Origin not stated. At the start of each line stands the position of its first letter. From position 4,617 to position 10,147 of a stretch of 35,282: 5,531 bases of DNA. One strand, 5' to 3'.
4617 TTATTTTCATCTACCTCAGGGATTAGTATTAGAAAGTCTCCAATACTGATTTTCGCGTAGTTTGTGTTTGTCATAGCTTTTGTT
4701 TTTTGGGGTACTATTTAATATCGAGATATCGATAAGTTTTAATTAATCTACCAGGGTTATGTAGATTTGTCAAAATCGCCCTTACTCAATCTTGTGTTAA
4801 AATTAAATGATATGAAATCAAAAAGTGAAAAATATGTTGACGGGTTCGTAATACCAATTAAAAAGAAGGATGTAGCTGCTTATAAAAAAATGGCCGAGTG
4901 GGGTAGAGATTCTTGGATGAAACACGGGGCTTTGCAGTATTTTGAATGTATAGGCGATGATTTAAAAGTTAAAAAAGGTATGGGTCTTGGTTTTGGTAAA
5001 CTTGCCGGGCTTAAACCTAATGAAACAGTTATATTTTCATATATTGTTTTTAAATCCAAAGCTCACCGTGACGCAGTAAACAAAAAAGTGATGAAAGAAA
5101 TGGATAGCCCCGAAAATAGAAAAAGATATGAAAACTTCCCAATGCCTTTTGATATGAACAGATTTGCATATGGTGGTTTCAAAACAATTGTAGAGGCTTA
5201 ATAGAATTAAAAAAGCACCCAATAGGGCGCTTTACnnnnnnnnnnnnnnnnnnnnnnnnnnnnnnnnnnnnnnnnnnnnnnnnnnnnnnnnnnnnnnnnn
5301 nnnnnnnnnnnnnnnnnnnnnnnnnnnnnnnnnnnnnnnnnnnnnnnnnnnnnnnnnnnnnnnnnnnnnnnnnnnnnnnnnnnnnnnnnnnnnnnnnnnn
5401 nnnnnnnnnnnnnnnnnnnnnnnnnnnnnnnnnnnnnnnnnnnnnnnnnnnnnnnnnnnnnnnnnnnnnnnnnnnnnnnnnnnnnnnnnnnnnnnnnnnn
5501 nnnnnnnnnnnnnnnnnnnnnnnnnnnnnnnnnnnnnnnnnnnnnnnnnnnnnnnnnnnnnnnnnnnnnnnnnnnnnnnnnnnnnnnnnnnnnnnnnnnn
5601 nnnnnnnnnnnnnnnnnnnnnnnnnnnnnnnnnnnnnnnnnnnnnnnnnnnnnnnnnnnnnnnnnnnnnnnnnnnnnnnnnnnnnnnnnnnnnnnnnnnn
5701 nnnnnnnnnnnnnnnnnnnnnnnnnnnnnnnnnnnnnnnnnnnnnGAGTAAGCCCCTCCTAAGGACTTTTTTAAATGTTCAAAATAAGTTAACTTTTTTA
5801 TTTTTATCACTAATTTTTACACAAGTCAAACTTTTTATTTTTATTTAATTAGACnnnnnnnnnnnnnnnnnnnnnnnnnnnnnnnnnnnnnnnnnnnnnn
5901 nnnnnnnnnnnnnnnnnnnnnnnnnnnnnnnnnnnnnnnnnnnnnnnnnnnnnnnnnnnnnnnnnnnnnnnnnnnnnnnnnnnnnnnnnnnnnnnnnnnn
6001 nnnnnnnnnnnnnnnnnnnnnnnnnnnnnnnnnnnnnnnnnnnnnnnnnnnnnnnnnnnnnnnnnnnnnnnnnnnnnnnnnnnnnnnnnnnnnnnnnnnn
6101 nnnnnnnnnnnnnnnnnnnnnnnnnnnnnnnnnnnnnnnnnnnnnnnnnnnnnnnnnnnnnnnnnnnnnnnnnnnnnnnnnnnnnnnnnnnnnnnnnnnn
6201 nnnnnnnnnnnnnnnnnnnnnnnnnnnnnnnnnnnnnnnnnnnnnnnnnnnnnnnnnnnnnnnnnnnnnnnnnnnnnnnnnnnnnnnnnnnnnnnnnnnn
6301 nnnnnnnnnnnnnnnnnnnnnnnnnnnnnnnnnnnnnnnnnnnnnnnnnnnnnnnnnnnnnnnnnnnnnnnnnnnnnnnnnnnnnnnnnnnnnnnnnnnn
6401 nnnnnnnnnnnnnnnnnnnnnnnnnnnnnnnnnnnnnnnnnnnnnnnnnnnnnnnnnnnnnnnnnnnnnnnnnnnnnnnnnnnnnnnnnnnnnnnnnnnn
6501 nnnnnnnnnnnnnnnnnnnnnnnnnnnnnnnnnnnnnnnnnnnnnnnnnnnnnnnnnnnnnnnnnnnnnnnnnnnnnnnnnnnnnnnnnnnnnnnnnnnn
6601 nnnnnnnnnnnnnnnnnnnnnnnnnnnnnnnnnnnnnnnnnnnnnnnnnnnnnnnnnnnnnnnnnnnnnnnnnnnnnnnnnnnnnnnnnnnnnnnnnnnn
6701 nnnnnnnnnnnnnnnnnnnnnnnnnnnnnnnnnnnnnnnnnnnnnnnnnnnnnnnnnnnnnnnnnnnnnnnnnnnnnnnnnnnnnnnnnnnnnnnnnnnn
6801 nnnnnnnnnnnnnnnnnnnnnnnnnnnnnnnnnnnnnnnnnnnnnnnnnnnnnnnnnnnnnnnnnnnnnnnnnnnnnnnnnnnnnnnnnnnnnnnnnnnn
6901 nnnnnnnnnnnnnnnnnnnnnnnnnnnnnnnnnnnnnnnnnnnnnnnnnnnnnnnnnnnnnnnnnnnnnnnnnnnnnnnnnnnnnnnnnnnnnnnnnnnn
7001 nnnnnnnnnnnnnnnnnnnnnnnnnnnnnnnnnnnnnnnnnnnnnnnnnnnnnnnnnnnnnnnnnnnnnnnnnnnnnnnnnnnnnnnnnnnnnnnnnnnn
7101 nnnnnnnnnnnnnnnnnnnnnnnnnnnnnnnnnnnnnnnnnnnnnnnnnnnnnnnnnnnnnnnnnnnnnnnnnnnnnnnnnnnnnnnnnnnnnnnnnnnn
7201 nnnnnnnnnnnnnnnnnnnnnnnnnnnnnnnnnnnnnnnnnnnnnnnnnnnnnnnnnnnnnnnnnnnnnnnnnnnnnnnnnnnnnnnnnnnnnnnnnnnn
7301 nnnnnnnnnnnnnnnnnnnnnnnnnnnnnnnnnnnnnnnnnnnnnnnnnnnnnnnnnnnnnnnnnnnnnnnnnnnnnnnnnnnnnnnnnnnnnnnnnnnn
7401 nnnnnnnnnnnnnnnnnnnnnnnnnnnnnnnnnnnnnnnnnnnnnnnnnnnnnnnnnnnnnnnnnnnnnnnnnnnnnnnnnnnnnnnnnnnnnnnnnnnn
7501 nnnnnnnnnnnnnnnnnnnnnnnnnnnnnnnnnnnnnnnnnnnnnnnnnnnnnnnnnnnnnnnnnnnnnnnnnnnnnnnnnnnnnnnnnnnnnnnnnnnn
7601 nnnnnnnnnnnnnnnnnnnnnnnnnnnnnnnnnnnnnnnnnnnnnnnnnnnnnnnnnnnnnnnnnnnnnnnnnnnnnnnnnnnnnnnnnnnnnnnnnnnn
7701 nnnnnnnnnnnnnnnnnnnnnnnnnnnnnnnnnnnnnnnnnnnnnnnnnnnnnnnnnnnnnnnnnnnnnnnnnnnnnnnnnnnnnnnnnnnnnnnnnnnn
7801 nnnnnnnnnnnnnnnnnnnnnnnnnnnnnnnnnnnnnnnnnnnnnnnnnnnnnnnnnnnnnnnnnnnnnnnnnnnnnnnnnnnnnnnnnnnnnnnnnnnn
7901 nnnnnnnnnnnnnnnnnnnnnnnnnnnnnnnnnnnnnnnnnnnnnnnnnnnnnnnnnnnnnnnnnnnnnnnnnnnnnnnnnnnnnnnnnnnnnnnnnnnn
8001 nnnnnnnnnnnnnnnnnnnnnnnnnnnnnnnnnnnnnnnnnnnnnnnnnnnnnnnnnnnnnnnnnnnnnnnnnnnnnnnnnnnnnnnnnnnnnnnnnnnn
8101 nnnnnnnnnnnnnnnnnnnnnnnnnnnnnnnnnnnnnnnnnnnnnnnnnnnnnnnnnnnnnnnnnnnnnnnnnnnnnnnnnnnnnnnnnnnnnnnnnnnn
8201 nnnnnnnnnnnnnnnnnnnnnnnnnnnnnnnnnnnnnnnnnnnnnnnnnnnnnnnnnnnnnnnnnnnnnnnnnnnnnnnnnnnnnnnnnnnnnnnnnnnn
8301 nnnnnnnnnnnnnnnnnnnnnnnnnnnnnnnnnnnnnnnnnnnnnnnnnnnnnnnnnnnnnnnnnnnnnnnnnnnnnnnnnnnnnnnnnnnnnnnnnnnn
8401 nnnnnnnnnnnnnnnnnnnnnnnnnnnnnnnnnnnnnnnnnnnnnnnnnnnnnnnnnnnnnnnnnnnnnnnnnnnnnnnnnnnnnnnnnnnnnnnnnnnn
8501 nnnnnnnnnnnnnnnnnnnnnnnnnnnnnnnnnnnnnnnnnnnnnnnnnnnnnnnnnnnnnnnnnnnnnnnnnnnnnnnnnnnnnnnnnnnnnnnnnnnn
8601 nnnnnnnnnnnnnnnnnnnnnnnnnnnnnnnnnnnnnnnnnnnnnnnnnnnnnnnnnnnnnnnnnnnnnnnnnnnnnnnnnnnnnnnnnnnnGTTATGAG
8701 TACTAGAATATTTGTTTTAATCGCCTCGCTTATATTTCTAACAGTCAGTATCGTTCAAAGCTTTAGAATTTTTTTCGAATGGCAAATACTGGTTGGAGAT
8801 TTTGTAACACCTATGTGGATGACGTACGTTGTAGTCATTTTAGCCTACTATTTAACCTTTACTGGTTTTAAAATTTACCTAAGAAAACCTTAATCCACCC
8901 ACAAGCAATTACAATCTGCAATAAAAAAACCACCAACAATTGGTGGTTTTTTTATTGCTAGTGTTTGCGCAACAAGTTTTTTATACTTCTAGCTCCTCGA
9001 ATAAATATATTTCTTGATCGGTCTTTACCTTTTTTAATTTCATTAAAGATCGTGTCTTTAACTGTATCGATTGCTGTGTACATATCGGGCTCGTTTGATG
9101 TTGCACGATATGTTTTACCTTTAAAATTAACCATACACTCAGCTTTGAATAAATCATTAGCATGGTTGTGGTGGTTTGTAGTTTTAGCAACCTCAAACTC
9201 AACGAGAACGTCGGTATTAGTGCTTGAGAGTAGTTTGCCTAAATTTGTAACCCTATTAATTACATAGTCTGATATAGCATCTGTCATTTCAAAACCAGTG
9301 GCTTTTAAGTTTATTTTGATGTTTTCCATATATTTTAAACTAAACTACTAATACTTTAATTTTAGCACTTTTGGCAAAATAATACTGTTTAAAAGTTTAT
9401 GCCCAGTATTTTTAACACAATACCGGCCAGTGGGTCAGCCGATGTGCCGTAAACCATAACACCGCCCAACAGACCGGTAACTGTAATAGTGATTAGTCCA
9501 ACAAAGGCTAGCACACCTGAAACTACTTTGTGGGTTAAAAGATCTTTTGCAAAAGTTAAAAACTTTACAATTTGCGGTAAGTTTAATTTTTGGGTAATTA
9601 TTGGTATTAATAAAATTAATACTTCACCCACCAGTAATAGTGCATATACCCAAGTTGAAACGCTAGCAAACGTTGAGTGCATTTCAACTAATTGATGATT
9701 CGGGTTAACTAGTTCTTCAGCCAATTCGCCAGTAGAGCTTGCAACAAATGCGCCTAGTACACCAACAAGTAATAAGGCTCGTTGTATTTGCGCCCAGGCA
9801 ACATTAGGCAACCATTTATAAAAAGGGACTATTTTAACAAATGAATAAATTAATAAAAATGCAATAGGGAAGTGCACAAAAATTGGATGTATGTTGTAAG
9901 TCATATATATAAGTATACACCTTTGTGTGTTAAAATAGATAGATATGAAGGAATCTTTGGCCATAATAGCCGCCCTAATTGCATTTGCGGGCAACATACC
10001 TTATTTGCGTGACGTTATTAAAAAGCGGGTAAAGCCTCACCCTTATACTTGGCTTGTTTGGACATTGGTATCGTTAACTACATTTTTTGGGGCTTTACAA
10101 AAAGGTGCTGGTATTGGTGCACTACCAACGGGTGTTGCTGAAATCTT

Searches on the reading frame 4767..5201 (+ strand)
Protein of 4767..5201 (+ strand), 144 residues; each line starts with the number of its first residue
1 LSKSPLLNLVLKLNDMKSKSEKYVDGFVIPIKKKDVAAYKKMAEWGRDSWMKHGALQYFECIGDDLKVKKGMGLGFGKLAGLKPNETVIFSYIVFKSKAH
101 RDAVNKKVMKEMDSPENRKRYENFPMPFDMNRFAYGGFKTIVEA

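Call 8: search_protein_families(library=pfam, proteins=[window:4767-5201:+], max_evalue=0.01)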
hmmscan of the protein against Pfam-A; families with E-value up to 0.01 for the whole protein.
window:4767-5201:+ (144 aa): 1 family
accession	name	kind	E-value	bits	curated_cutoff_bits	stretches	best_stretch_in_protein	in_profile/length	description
PF07237.17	DUF1428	-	2.4e-28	98.8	27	1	22-129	1-101/102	Protein of unknown function (DUF1428)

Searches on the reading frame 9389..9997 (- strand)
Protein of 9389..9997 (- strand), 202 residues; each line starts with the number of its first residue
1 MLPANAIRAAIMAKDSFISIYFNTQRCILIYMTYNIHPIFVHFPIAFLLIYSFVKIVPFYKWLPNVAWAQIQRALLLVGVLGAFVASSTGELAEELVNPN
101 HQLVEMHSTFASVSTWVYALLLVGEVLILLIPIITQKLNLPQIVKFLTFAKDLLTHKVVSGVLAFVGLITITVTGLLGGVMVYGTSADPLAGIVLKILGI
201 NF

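Call 8: search_protein_families(library=pfam, proteins=[window:9389-9997:-], max_evalue=0.01)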
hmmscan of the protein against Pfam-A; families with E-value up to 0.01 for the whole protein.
window:9389-9997:- (202 aa): 1 family
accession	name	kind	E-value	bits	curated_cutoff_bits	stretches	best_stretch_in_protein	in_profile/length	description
PF09990.14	DUF2231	-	3.4e-06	27.6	26.4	1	35-184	3-132/139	Predicted membrane protein (DUF2231)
